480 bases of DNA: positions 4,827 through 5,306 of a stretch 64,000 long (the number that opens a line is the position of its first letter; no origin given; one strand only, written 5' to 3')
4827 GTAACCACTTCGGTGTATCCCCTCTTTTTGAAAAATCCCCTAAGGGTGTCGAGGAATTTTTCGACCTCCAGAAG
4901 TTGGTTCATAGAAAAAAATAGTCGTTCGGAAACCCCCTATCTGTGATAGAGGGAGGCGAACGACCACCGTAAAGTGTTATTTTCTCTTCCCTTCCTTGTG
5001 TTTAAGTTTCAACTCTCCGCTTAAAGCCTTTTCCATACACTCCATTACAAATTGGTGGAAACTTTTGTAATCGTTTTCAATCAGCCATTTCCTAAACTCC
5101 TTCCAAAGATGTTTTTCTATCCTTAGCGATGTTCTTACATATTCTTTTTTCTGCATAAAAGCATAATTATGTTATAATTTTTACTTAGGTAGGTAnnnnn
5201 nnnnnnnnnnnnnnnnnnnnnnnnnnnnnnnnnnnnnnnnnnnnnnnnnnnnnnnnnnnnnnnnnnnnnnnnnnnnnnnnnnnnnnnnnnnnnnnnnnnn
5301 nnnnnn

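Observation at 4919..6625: TnpB element without tnpA that carries a divergent ribbon-helix-helix gene where the transposase gene normally sits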

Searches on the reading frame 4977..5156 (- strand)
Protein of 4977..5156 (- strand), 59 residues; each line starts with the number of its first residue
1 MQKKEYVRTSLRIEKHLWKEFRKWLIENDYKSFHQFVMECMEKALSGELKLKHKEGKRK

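Call 4: search_protein_families(library=pfam, proteins=[window:4977-5156:-], max_evalue=1)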
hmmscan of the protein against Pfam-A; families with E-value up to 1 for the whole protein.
window:4977-5156:- (59 aa): 3 families
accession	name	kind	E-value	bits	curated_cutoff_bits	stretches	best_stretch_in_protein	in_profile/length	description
PF13467.12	RHH_4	-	0.039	14.4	25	1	7-40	11-43/67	Ribbon-helix-helix domain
PF21563.3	Mcp40H-20_sensor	-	0.055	14.2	27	1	19-58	5-44/112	Methyl-accepting chemotaxis sensory transducer, class 40H, sensor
PF13026.12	DUF3887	-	0.071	14.2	31.8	1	20-47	3-30/91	Protein of unknown function (DUF3887)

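Call 5: search_protein_families(library=ncbifam, proteins=[window:4977-5156:-], max_evalue=1)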
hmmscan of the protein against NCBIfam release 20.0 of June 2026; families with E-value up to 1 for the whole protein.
window:4977-5156:- (59 aa): 0 families

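Call 7: find_homologous_proteins(query=window:4977-5156:-, max_evalue=0.01)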
Query window:4977-5156:- (59 aa): 32 proteins with E <= 0.01 among 32 candidates.
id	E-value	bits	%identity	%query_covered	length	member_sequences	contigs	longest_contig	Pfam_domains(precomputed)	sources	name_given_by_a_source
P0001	2.1e-31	123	100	100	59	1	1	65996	-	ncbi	-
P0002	7.6e-27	109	88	83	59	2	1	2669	-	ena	-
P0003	7.4e-25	103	83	98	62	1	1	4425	-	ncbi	-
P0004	1.3e-24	102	83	98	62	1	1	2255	-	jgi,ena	jgi:hypothetical protein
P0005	1.6e-24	102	90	81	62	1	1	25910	-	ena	-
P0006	1.8e-24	102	86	95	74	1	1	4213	-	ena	-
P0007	2.2e-24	101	81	98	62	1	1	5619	-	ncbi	-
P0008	3.3e-24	101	90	83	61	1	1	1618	-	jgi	-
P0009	4.6e-24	100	91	80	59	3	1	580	-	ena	-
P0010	4.6e-24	100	85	92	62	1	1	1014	-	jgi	jgi:hypothetical protein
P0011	6.6e-24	100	84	95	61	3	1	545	-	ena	-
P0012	1.3e-23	99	82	95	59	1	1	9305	-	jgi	jgi:hypothetical protein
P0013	1.7e-23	99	85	81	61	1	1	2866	-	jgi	-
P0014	2.1e-23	98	85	81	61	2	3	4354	-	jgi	jgi:hypothetical protein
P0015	2.5e-23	98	91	78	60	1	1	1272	-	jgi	-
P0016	3.4e-23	98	87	92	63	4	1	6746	-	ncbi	-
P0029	3.8e-18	82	69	98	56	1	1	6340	-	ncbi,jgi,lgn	-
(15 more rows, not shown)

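Call 10: find_related_loci(query=A1, collection=genome_contigs, flank=6000)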
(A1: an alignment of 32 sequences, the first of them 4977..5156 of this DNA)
Query A1 (59 aa) in genome_contigs; peptide patterns used: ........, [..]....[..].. (x = any residue, [..] = any of these).
52 stretches matched a pattern; 3 encode a relative of the query (tblastn E <= 1e-3); 3 distinct loci.
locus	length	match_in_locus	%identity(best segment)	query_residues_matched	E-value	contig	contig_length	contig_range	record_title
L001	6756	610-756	90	1-49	2e-27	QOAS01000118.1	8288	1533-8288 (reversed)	MAG: Gammaproteobacteria bacterium isolate MAG 128 Ga0232641_1001581, whole genome shotgun sequence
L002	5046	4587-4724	89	4-49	4e-25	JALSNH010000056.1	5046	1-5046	MAG: Aquificota bacterium isolate 356-284_maxbin2_scaf2bin.210 356-284_scaffold_13198_c1, whole genome shotgun sequence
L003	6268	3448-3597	69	2-59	6e-24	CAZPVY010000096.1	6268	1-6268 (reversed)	MAG TPA_asm: uncultured Aquifex sp. isolate SRP216583_co2_106 genome assembly, contig: NODE_10948_length_6268_cov_9.3590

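Call 11: find_related_loci(query=A1, collection=metagenome_contigs, flank=6000)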
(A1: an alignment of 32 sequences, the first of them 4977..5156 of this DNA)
Query A1 (59 aa) in metagenome_contigs; peptide patterns used: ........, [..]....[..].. (x = any residue, [..] = any of these).
98 stretches matched a pattern; 6 encode a relative of the query (tblastn E <= 1e-3); 6 distinct loci.
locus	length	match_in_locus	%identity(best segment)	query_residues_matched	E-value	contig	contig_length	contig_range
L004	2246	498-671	73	1-59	4e-27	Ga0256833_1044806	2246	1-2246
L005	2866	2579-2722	85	2-49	3e-26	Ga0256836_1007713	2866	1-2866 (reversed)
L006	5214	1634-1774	85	3-49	5e-26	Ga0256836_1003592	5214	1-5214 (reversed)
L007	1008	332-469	89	4-49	1e-25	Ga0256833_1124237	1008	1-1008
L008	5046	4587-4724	89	4-49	3e-25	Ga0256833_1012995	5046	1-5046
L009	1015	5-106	85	21-54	5e-17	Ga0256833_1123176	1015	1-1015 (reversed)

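Call 21: search_solved_structures(query=A1, max_evalue=10, show_alignments=3)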
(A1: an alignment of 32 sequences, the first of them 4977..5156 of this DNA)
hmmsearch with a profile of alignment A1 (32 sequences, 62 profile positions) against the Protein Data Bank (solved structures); distinct sequences matched with E-value up to 10: 1.
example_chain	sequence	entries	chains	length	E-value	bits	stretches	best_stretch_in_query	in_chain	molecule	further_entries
3sk9_A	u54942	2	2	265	0.009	18.9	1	3-30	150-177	Putative uncharacterized protein TTHB187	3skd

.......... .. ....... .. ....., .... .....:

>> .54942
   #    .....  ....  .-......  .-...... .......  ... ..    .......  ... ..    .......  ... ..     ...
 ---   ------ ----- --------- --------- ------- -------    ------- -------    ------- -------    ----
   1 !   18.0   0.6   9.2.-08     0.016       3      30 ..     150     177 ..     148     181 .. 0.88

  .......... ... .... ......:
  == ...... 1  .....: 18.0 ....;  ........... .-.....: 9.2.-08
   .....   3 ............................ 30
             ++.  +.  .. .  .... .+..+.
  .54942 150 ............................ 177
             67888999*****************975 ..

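Call 25: predict_structure(alignment_id=A1)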
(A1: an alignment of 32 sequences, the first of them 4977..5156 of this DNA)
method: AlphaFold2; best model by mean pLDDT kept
length: 59 residues; sequences in the alignment: 32
mean_pLDDT: 79.6   pTM: 0.51
mean pLDDT of the five models: 79.6, 78.3, 76.8, 75.4, 70.7
residues with pLDDT >= 90: 18; 70-90: 26; 50-70: 11; < 50: 4
segments of 3 or more residues with pLDDT < 50: 56-59
pLDDT, mean of each block of 10 residues (from residue 1): 72 91 92 89 80 52
secondary structure, 60 per line:
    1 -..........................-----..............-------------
elements in order: H2-27 H33-46

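Call 27: search_protein_representatives(alignment_id=A1)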
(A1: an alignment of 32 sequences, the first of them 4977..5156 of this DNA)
Query: 32 sequences, 62 profile positions. Proteins with E-value up to 0.001 (for the whole library): 18; up to 1e-10: 2; up to 1e-30: 1. The best 18 are listed.
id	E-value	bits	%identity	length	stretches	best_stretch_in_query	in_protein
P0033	3.4e-31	122.7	-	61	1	2-62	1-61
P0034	8.8e-15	70.2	-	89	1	4-48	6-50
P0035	1.1e-09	53.8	-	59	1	8-57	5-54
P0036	1.2e-08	50.5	-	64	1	3-53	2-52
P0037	5.8e-08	48.3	-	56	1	2-50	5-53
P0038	9.3e-08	47.7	-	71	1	2-55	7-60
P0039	6.4e-07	45.0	-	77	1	2-58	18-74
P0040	9.0e-07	44.5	-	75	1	4-58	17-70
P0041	1.4e-05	40.7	-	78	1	2-55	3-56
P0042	2.3e-05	40.0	-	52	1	10-55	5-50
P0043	1.6e-04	37.3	-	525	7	39-49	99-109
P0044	2.6e-04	36.6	-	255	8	11-39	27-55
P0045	5.6e-04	35.6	-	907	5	16-29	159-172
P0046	6.1e-04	35.4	-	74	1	2-39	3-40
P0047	6.2e-04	35.4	-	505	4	4-23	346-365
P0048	7.4e-04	35.2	-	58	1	3-58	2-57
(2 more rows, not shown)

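Call 29: fold_search(model_id=the predicted structure, library=pdb)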
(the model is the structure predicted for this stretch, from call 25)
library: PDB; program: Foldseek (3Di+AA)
matches with E <= 10: 0; with E <= 0.001: 0
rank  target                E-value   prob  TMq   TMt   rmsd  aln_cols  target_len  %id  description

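Call 31: search_protein_families(library=pfam, alignment_id=A2, max_evalue=0.1)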
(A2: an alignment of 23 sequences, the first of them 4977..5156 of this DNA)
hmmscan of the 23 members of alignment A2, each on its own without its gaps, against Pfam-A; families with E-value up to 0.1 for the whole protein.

A. member 1, window:4977-5156:- (59 aa): 3 families
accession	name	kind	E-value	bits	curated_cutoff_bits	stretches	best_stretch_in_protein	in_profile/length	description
PF13467.12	RHH_4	-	0.039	14.4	25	1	7-40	11-43/67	Ribbon-helix-helix domain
PF21563.3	Mcp40H-20_sensor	-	0.055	14.2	27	1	19-58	5-44/112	Methyl-accepting chemotaxis sensory transducer, class 40H, sensor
PF13026.12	DUF3887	-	0.071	14.2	31.8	1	20-47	3-30/91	Protein of unknown function (DUF3887)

B. families by the number of members that match (of 23 scanned): 20 families
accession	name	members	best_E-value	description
PF13467.12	RHH_4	7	0.023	Ribbon-helix-helix domain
PF14384.12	BrnA_antitoxin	3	0.019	BrnA antitoxin of type II toxin-antitoxin system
PF04741.18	InvH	2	0.0037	InvH outer membrane lipoprotein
PF09274.16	ParG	1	0.0024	ParG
PF13811.11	DUF4186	1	0.0094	Domain of unknown function (DUF4186)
PF21205.3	Rep3_C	1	0.021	Initiator Rep protein, WH2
PF03296.19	Pox_polyA_pol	1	0.027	Poxvirus poly(A) polymerase nucleotidyltransferase domain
PF24671.2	DRC7_C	1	0.029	Dynein regulatory complex subunit 7 C-terminal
PF14114.12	DUF4286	1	0.03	Domain of unknown function (DUF4286)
PF08930.15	DUF1912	1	0.033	Domain of unknown function (DUF1912)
PF01390.26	SEA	1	0.038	SEA domain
PF08850.16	DUF1820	1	0.038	Domain of unknown function (DUF1820)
PF10879.14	DUF2674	1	0.04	Protein of unknown function (DUF2674)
PF22488.1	Class_2_docking_dom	1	0.042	Class 2 C-terminal docking domain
PF21563.3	Mcp40H-20_sensor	1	0.055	Methyl-accepting chemotaxis sensory transducer, class 40H, sensor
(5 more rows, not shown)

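Call 32: search_solved_structures(query=A2, max_evalue=10, show_alignments=4)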
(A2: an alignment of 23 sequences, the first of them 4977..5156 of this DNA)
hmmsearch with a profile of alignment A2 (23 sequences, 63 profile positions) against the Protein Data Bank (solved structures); distinct sequences matched with E-value up to 10: 15.
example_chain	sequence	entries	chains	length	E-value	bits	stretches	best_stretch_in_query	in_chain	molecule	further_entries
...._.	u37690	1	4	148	0.033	17.4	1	4-53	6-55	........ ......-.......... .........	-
3pht_A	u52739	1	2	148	0.033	17.4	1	4-53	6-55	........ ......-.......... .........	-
2ca9_A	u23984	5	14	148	0.033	17.4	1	4-53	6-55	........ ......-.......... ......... | nickel-responsive regulator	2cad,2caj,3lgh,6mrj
2wve_A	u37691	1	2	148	0.033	17.4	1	4-53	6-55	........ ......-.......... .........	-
2wvc_A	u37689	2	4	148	0.033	17.4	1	4-53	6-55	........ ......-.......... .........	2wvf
2wvb_A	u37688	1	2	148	0.033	17.4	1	4-53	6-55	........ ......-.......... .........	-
2hpg_A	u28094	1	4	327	0.073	16.3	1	2-32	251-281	ABC transporter, periplasmic substrate-binding protein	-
5xvn_E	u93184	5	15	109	0.37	14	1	16-40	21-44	CRISPR-associated endoribonuclease Cas2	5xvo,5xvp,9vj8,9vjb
1b28_A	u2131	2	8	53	0.4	13.9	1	3-52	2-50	PROTEIN (REGULATORY PROTEIN ARC) | ARC REPRESSOR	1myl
2kel_A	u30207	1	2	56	0.4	13.9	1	3-50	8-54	Uncharacterized protein 56B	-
3cjh_B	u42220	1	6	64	0.6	13.4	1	34-60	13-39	Mitochondrial import inner membrane translocase subunit TIM8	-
9etk_A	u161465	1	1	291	1.6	12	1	22-32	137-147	Metal-dependent phosphoesterases (PHP family)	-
1z77_A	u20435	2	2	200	1.7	11.9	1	8-52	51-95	transcriptional regulator (TetR family) | Transcriptional regulator, TetR family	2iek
2id6_A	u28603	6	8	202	1.8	11.8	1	8-52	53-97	TRANSCRIPTIONAL REGULATOR, TetR FAMILY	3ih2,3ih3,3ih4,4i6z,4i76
1zkg_A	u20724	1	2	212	1.9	11.7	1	8-52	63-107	transcriptional regulator, TetR family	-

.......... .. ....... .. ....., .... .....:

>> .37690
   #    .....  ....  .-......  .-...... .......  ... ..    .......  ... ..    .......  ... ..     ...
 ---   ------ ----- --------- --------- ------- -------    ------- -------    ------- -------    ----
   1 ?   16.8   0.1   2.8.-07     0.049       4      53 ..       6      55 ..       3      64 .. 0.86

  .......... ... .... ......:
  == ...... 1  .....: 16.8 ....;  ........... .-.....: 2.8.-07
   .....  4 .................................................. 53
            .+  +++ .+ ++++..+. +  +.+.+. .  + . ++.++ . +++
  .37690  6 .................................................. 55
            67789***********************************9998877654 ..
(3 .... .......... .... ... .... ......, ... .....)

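Call 34: find_homologous_proteins(query=A2, max_evalue=0.001)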
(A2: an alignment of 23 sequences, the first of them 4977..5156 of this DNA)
Query A2 (23 sequences) (59 aa, profile of the alignment): 104 proteins with E <= 0.001 among 917 candidates.
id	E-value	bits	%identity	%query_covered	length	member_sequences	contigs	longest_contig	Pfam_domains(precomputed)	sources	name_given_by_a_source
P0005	8.5e-27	111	90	81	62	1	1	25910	-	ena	-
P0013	1.4e-26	110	85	81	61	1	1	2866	-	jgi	-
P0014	1.5e-26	110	85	81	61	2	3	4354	-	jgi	jgi:hypothetical protein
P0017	1.9e-26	110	76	98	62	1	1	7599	-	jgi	-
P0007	2.4e-26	109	81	98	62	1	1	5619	-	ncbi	-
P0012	2.7e-26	109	82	95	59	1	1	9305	-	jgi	jgi:hypothetical protein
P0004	3.4e-26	109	83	98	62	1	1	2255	-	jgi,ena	jgi:hypothetical protein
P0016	3.8e-26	109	87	92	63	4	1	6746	-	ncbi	-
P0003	3.9e-26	109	83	98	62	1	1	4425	-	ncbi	-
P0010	8.0e-26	108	85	92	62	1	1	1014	-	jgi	jgi:hypothetical protein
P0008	1.5e-25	107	90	83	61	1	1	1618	-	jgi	-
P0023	1.8e-25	106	77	95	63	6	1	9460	-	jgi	-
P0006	2.0e-25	106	86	95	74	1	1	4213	-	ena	-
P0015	2.8e-25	106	91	78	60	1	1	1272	-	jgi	-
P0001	3.6e-25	105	100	100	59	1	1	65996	-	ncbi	-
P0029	9.6e-24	101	69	98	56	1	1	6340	-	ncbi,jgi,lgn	-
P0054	8.0e-22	95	50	71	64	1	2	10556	-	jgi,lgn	-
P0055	1.3e-21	94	36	80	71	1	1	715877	-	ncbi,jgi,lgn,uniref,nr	ncbi:hypothetical protein SAMN06265339_0690 [Desulfurobacterium pacificum]|jgi:hypothetical protein|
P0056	5.7e-21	92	48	68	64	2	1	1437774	-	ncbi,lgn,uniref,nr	ncbi:hypothetical protein [Desulfurobacterium sp. TC5-1]|uniref:hypothetical protein n=1 Tax=Desulfu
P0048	1.0e-18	85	37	59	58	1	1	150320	-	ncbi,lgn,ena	-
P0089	1.4e-18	84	43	75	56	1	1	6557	-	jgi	-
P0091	1.7e-18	84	39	75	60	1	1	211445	-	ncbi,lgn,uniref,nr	ncbi:hypothetical protein [Phorcysia thermohydrogeniphila]|uniref:Arc-like DNA binding dprotein n=1 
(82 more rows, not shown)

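Call 35: find_encoding_contigs(protein=P0055, flank=4000, max_places=3)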
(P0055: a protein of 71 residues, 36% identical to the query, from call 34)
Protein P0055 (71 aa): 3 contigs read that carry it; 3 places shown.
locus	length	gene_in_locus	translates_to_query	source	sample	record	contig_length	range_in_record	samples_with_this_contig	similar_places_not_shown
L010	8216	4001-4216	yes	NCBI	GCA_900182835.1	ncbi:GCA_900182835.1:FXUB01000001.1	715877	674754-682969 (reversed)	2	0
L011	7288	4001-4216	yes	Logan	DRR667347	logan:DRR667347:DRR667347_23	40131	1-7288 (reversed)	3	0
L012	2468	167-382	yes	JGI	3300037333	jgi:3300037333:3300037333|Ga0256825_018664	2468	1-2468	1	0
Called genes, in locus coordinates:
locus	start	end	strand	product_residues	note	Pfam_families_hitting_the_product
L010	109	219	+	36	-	-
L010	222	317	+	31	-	-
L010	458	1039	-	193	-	-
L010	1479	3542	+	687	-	PF02171:Piwi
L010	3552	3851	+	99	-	PF10049:DUF2283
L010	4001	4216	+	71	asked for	-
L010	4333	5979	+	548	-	PF00004:AAA (faint), PF07724:AAA_2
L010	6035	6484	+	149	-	-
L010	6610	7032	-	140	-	-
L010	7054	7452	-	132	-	-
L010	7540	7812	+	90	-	-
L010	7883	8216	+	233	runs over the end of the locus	-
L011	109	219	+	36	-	-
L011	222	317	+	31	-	-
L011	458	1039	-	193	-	-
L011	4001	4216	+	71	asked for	-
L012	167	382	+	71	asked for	-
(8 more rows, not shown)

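Call 36: find_encoding_contigs(protein=P0091, flank=4000, max_places=3)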
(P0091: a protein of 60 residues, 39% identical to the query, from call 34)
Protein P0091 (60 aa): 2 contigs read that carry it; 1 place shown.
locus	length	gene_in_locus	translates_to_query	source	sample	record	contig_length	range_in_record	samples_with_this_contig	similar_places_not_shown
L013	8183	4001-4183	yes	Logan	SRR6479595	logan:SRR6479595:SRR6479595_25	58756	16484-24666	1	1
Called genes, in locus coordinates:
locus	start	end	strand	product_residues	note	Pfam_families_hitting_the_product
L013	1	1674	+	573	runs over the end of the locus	PF01935:DUF87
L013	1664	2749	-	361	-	PF14236:DruA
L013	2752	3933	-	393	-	PF06527:TniQ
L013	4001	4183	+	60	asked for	-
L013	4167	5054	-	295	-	PF05621:TniB, PF09848:SLFN-g3_helicase (weak), PF13173:AAA_14 (faint), PF13401:AAA_22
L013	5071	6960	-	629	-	PF13518:HTH_28 (faint), PF13551:HTH_29 (weak), PF00665:rve (weak), PF09299:Mu-transpos_C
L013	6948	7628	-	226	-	PF08722:Tn7_TnsA-like_N, PF08721:Tn7_Tnp_TnsA_C (weak)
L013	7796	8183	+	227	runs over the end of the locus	PF00493:MCM, PF01078:Mg_chelatase, PF13335:Mg_chelatase_C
